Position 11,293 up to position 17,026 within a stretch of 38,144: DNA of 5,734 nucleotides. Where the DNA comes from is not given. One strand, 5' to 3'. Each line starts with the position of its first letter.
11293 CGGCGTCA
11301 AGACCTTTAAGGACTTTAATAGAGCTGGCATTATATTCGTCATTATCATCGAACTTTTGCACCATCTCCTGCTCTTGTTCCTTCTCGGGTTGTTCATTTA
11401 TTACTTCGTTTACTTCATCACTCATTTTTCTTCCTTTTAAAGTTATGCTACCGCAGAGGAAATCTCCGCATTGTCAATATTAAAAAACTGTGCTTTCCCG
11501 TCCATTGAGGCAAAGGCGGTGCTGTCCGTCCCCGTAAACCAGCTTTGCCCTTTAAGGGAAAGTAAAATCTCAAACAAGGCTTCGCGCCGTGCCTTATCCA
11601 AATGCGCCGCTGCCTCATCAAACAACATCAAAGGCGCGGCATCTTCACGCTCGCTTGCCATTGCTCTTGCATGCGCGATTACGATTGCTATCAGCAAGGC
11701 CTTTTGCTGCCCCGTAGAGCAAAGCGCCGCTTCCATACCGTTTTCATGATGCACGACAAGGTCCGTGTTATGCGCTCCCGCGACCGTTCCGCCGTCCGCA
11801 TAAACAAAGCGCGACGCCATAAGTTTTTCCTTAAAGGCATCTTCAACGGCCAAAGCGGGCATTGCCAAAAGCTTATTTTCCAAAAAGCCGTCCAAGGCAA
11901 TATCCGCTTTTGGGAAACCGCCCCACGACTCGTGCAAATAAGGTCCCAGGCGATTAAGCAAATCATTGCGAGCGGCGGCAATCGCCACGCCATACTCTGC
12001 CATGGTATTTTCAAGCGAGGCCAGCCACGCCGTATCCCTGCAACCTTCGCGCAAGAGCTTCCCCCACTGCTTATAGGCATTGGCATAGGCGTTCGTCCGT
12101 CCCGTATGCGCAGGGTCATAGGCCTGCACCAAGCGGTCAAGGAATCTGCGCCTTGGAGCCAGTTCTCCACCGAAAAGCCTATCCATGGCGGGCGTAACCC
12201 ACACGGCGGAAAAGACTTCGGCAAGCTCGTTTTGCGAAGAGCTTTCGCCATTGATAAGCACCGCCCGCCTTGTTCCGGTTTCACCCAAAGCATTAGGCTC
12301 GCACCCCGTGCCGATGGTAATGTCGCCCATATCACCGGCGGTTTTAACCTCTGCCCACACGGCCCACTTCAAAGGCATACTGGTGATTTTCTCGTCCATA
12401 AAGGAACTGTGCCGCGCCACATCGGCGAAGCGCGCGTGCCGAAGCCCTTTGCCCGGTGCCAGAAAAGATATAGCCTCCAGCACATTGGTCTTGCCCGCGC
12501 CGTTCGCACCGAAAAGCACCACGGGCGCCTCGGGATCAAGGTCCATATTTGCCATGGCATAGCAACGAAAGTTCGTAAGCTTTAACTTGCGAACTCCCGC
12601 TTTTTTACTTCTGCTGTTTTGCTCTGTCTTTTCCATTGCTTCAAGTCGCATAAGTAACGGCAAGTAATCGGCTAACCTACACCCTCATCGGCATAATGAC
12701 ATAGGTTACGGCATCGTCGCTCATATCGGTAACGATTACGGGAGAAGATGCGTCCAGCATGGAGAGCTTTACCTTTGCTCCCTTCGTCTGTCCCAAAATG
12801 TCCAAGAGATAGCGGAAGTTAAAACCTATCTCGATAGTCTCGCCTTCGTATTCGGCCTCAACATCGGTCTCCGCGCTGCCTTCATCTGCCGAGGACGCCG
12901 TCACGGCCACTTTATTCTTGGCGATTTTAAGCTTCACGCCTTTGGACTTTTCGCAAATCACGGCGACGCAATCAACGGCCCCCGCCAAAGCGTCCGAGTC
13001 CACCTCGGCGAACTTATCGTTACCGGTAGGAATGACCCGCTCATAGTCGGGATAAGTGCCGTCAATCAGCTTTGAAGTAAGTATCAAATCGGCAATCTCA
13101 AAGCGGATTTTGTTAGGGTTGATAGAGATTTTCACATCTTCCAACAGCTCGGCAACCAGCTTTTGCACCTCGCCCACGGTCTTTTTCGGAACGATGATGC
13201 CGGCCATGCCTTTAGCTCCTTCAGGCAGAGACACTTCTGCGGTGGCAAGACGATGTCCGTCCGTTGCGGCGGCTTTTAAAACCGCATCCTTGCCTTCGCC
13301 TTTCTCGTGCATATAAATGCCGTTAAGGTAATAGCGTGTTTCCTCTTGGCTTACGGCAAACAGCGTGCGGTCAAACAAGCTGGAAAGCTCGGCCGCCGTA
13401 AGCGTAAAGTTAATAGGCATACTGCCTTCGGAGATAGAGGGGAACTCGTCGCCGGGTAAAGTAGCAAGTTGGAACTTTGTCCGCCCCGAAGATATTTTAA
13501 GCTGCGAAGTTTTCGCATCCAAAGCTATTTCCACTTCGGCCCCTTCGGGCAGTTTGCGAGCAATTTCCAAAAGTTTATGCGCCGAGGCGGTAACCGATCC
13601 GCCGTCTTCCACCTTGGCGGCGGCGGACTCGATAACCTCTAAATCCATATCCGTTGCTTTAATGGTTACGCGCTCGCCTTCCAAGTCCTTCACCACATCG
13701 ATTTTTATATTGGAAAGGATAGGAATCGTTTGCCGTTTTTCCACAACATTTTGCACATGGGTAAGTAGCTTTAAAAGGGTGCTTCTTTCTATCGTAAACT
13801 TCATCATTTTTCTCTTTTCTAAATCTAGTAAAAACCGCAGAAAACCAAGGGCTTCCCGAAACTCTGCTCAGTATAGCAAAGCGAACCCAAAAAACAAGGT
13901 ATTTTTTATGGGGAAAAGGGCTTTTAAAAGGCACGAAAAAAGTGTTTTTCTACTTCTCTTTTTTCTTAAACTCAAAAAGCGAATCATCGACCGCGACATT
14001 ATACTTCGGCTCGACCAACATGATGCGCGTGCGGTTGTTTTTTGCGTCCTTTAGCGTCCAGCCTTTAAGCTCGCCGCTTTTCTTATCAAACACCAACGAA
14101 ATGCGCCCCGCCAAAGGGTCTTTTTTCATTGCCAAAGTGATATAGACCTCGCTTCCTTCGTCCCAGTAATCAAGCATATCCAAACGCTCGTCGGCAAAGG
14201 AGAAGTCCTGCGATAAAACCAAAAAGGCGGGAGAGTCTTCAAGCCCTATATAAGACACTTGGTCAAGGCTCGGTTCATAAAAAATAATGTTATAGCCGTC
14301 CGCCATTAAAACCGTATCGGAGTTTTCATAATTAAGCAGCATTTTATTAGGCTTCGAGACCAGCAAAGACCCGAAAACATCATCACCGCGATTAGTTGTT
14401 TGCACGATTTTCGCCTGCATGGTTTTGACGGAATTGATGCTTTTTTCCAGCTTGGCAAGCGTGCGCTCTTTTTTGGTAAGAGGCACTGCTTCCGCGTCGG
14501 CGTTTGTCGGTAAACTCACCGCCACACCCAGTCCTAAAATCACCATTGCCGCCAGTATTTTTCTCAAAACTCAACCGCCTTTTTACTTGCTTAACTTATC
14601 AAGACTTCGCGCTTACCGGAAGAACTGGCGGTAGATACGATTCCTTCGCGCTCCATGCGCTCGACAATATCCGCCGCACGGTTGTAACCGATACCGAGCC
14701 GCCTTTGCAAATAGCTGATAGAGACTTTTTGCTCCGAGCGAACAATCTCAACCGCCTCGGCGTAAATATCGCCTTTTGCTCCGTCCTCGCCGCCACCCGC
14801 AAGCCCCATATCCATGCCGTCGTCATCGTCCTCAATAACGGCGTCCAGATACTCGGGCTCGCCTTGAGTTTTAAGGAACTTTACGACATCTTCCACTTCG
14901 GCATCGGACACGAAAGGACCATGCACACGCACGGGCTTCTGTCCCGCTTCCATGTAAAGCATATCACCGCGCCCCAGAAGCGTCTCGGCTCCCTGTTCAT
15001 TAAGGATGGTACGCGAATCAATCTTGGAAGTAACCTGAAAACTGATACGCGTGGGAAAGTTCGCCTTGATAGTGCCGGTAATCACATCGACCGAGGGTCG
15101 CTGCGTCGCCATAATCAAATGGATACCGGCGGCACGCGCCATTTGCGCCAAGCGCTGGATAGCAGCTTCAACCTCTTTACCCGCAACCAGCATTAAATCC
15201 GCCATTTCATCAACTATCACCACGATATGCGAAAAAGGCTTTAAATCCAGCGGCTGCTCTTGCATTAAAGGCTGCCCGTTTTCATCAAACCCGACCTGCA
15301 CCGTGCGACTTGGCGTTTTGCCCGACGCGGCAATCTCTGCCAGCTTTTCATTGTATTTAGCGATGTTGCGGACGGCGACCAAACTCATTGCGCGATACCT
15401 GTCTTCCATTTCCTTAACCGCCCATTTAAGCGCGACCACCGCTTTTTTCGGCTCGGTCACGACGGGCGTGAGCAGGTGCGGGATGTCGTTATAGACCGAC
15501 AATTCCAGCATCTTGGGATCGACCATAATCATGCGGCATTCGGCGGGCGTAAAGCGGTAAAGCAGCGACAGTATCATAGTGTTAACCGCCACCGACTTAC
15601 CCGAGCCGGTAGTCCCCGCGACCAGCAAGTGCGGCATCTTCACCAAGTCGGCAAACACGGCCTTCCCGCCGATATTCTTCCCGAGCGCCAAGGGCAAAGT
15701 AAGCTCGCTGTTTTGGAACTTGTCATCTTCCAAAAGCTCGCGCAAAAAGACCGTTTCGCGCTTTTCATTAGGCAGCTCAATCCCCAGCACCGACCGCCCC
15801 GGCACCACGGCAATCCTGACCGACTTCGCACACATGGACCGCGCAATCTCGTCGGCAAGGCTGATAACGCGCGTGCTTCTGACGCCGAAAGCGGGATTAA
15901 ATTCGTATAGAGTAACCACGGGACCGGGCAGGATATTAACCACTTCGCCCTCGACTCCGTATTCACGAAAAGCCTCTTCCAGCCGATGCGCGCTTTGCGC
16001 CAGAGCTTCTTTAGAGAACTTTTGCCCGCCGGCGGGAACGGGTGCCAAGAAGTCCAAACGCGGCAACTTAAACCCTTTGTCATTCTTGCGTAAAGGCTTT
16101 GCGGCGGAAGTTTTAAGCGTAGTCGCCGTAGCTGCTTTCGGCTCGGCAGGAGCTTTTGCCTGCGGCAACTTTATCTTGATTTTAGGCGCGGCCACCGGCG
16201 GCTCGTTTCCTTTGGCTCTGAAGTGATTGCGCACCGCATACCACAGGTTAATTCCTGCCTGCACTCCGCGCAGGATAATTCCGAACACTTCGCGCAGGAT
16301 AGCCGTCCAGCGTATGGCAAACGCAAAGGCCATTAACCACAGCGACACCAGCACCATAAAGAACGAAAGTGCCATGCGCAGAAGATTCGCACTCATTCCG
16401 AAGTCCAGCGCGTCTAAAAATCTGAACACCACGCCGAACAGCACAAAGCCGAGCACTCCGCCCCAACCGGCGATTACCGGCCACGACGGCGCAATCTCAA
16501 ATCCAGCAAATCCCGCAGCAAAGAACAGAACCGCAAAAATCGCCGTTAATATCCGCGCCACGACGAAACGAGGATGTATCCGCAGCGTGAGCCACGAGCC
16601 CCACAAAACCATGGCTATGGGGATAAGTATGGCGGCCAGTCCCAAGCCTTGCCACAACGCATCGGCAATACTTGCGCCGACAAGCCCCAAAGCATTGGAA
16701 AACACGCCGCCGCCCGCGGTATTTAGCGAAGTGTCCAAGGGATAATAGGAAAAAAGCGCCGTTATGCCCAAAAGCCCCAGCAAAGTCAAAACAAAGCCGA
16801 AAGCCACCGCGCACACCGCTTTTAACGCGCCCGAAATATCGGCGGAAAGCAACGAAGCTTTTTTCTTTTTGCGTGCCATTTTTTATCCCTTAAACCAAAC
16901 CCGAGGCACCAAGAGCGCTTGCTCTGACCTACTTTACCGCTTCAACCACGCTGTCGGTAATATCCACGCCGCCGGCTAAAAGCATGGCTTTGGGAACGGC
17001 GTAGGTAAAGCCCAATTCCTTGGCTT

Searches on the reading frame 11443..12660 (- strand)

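Call 50: search_protein_families(library=pfam, proteins=[window:11443-12660:-])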
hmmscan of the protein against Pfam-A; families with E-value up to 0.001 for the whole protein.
window:11443-12660:- (405 aa): 7 families
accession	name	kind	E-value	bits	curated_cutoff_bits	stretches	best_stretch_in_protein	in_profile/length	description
PF02463.25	SMC_N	-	6.6e-20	71.9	40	1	23-375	2-194/220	RecF/RecN/SMC N terminal domain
PF13175.12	AAA_15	-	2.5e-11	44.3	32.1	1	24-71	4-50/374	AAA ATPase domain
PF13304.12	AAA_21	-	1.2e-10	42.5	27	1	48-68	3-23/304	AAA domain, putative AbiEii toxin, Type IV TA system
PF13476.12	AAA_23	-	3.3e-07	31.6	27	1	25-67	1-42/201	AAA domain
PF13558.12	SbcC_Walker_B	-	1.9e-05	25.3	27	1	313-366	32-88/90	SbcC/RAD50-like, Walker B motif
PF00005.33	ABC_tran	-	0.00029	21.9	25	0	37-68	4-35/137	ABC transporter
PF13555.12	AAA_29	-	0.00051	20.2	27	0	24-68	2-46/61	P-loop containing region of AAA domain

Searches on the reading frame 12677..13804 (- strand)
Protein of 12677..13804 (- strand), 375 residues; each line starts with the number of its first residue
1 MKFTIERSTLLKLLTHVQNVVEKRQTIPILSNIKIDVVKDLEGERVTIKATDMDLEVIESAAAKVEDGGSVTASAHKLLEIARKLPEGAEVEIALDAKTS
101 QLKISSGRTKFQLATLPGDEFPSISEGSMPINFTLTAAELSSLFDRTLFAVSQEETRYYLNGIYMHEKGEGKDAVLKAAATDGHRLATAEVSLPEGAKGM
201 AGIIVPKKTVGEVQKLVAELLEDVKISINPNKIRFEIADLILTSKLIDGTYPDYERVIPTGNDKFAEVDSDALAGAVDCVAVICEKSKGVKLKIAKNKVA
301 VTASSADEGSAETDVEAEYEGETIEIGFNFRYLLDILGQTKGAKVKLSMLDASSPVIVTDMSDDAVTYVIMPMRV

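Call 49: search_protein_families(library=pfam, proteins=[window:12677-13804:-])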
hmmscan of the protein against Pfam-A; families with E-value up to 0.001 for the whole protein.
window:12677-13804:- (375 aa): 3 families
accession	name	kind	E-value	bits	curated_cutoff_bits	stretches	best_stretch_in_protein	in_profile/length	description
PF00712.24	DNA_pol3_beta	-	8.4e-35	120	24.4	1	1-124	1-119/120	DNA polymerase III beta subunit, N-terminal domain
PF02767.21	DNA_pol3_beta_2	-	1.9e-34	118.8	27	1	135-253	2-116/116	DNA polymerase III beta subunit, central domain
PF02768.20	DNA_pol3_beta_3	-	1.7e-31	108.9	27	1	256-374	2-121/121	DNA polymerase III beta subunit, C-terminal domain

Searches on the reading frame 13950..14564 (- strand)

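Call 49: search_protein_families(library=pfam, proteins=[window:13950-14564:-])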
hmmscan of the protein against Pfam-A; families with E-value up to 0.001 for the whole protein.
window:13950-14564:- (204 aa): 1 family
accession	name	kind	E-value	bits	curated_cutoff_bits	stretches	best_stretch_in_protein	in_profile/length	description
PF03548.22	LolA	-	2.8e-20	73.1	23.6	1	45-200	2-165/165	Outer membrane lipoprotein carrier protein LolA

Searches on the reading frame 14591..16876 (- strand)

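Call 49: search_protein_families(library=pfam, proteins=[window:14591-16876:-])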
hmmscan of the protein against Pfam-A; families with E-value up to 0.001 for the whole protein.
window:14591-16876:- (761 aa): 5 families
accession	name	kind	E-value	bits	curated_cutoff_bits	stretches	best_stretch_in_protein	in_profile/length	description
PF01580.24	FtsK_SpoIIIE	-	4.4e-72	242.5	24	1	378-596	2-221/221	FtsK/SpoIIIE family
PF17854.6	FtsK_alpha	-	6.5e-28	97.3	22.9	1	271-370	1-101/101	FtsK alpha domain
PF09397.16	FtsK_gamma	-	2.2e-24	85.4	30.6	1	702-760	4-62/63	Ftsk gamma domain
PF13491.11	FtsK_4TM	-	2.5e-14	53.7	23.1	1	25-179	7-161/171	4TM region of DNA translocase FtsK/SpoIIIE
PF12846.13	AAA_10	-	0.00014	21.5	27.5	0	413-456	20-59/362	AAA-like domain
